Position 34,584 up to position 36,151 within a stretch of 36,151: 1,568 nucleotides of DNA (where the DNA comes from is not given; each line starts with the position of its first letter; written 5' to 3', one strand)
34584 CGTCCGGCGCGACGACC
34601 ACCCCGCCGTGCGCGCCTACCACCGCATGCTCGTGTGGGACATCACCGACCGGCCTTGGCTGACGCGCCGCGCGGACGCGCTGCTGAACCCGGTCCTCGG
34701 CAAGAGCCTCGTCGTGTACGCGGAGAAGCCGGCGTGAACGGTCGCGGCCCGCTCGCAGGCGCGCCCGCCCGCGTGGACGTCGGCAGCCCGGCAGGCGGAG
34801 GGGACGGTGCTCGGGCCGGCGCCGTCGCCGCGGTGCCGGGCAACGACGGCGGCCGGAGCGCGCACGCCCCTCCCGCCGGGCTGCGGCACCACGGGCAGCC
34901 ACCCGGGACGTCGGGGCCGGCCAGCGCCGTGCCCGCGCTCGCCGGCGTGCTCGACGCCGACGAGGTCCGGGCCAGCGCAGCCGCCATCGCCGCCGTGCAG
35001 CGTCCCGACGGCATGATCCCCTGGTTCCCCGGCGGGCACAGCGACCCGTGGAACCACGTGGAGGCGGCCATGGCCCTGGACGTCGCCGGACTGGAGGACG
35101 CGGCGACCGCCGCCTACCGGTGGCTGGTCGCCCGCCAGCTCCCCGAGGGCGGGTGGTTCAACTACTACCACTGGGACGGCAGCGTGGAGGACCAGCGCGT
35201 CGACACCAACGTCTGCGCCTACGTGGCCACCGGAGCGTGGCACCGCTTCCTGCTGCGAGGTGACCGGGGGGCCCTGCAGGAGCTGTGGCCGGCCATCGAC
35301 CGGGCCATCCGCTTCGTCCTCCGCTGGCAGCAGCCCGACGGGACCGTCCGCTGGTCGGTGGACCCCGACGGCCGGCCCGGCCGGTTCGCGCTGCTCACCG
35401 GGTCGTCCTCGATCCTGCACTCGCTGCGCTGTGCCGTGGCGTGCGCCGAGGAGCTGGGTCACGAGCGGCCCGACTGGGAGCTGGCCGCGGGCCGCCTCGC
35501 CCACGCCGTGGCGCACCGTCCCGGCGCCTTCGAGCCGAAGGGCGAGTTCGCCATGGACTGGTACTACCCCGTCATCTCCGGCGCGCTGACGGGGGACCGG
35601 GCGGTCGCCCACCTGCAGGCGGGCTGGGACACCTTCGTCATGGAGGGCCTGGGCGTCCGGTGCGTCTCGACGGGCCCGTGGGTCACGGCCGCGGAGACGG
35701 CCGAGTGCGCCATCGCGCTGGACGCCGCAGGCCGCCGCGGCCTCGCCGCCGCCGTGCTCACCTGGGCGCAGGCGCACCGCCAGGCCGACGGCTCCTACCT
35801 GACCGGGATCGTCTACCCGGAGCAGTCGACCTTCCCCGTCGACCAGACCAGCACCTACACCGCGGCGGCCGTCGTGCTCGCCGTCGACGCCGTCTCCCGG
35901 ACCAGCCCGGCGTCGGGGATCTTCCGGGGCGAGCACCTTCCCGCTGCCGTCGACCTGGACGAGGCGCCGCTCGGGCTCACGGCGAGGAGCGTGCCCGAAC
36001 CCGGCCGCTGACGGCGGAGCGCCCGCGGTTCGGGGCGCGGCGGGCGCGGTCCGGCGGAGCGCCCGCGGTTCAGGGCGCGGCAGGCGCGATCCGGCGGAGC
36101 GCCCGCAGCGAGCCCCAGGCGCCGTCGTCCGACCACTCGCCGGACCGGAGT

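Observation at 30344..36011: Deacetylase - GT28 (MGDG-synthase-like) - GT4 - methyltransferase - terpene-cyclase-fold cassette: an uncharacterised glycolipid/envelope pathway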

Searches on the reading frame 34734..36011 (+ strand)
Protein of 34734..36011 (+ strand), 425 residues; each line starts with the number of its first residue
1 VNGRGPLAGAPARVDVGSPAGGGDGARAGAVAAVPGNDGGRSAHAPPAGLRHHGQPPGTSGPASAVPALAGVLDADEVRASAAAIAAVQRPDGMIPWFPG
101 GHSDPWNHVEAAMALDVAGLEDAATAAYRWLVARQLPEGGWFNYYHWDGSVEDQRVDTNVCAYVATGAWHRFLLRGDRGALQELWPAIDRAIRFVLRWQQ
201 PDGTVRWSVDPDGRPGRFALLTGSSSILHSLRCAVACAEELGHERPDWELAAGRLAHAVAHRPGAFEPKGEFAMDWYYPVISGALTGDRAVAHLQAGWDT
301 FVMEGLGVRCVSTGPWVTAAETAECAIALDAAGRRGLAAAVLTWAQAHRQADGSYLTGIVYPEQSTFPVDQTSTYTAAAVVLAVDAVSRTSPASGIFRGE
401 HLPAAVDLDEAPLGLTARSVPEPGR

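Call 6: search_protein_families(library=pfam, proteins=[window:34734-36011:+], max_evalue=0.01)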
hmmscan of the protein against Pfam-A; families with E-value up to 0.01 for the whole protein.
window:34734-36011:+ (425 aa): 2 families
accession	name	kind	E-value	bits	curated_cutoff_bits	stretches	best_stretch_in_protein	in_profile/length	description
PF13249.12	SQHop_cyclase_N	-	4.2e-05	23.3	26.2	0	71-123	40-92/291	Squalene-hopene cyclase N-terminal domain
PF13243.12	SQHop_cyclase_C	-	0.0077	15.7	26.1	0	105-205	190-284/319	Squalene-hopene cyclase C-terminal domain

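Call 10: search_protein_families(library=ncbifam, proteins=[window:34734-36011:+], max_evalue=0.001)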
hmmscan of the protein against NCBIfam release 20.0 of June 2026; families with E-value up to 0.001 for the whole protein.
window:34734-36011:+ (425 aa): 1 family
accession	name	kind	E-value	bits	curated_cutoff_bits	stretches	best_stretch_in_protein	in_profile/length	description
TIGR01577.1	oligosac_amyl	hypoth_equivalog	4.3e-18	65.3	820.7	1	109-262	301-456/616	oligosaccharide amylase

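Call 11: search_solved_structures(query=window:34734-36011:+, max_evalue=1, show_alignments=2)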
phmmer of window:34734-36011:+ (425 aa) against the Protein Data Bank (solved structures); distinct sequences matched with E-value up to 1: 1.
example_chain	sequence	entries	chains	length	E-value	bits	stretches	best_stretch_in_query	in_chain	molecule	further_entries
7qsj_A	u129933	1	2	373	1e-103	350.8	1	64-407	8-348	Methylmannose polysaccharide hydrolase (MmpH)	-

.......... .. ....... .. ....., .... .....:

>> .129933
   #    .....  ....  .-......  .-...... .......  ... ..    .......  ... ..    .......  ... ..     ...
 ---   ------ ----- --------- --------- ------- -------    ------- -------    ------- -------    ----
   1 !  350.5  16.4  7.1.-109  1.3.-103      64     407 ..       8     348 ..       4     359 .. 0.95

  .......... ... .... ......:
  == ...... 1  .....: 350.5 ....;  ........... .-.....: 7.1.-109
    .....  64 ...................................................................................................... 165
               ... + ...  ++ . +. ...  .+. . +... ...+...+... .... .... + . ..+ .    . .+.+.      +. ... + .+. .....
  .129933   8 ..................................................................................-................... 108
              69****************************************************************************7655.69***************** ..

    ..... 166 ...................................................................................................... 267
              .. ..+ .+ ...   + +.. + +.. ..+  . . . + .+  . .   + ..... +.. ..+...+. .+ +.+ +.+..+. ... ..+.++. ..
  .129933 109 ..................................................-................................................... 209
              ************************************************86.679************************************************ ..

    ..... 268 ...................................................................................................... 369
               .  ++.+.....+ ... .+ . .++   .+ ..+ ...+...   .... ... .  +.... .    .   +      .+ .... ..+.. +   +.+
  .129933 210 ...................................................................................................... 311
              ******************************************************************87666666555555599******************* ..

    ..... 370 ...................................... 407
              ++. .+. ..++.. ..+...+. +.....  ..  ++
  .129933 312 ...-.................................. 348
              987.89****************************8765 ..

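Call 21: find_related_loci(query=window:34734-36011:+, collection=genome_contigs, flank=10000)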
Query window:34734-36011:+ (425 aa) in genome_contigs; peptide patterns used: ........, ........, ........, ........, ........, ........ (x = any residue, [..] = any of these).
599 stretches matched a pattern (row limit reached: there are more); 556 encode a relative of the query (tblastn E <= 1e-3); the best 80 are kept; 80 distinct loci.
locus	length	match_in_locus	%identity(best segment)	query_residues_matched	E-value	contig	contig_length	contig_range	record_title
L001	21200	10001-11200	63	19-419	3e-160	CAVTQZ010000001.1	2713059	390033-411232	MAG: uncultured Acidimicrobiaceae bacterium isolate MFD09603.bin.1.273 genome assembly, contig: contig_13741, whole geno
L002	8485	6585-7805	61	3-408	8e-158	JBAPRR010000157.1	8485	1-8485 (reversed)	MAG: Acidimicrobiales bacterium isolate MFD01230_ilm_asm_bin12 k127_247022, whole genome shotgun sequence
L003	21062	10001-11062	67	61-414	5e-157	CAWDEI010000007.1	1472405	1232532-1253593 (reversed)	MAG: uncultured Acidimicrobiales bacterium isolate MFD05512.bin.2.18 genome assembly, contig: contig_9300, whole genome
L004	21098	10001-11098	66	46-410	3e-154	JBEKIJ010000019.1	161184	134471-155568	MAG: Acidimicrobiales bacterium isolate SPRUCE 298 SPRUCE_298_19, whole genome shotgun sequence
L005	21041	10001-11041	67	64-410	3e-153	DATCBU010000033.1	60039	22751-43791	MAG TPA_asm: Acidimicrobiales bacterium isolate SMAG_U7681 k141_339083, whole genome shotgun sequence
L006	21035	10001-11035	66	66-410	3e-152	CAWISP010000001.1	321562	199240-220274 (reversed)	MAG: uncultured Acidimicrobiales bacterium isolate MFD09222.bin.3.40 genome assembly, contig: contig_106398, whole genom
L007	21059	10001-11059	68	58-410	3e-151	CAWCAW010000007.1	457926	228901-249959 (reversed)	MAG: uncultured Acidimicrobiaceae bacterium isolate MFD04540.bin.2.81 genome assembly, contig: contig_26826, whole genom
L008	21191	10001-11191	63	40-425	3e-151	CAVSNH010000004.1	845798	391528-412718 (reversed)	MAG: uncultured Acidimicrobiaceae bacterium isolate MFD03399.bin.1.129 genome assembly, contig: contig_20706, whole geno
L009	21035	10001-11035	66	65-410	6e-151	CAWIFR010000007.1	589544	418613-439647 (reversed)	MAG: uncultured Acidimicrobiaceae bacterium isolate MFD01872.bin.2.161 genome assembly, contig: contig_89619, whole geno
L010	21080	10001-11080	64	65-424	2e-150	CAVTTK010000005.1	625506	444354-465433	MAG: uncultured Acidimicrobiaceae bacterium isolate MFD09495.bin.2.54 genome assembly, contig: contig_4282, whole genome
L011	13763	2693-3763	65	56-410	8e-150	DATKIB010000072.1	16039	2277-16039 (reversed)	MAG TPA_asm: Acidimicrobiales bacterium isolate SMAG_U14593 k141_1536875, whole genome shotgun sequence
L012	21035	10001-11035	67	66-411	2e-149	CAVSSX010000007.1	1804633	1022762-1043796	MAG: uncultured Acidimicrobiaceae bacterium isolate MFD09671.bin.2.137 genome assembly, contig: contig_9906, whole genom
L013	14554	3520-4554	66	65-410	8e-149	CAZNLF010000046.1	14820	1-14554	MAG TPA_asm: uncultured Acidimicrobiaceae bacterium isolate binchicken_co162_455 genome assembly, contig: NODE_9541_leng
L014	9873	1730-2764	65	65-410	1e-148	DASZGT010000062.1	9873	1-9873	MAG TPA_asm: Acidimicrobiales bacterium isolate SMAG_U6556 k141_789398, whole genome shotgun sequence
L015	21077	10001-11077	65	66-424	2e-148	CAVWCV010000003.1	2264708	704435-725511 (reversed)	MAG: uncultured Acidimicrobiaceae bacterium isolate MFD05502.bin.2.96 genome assembly, contig: contig_2400, whole genome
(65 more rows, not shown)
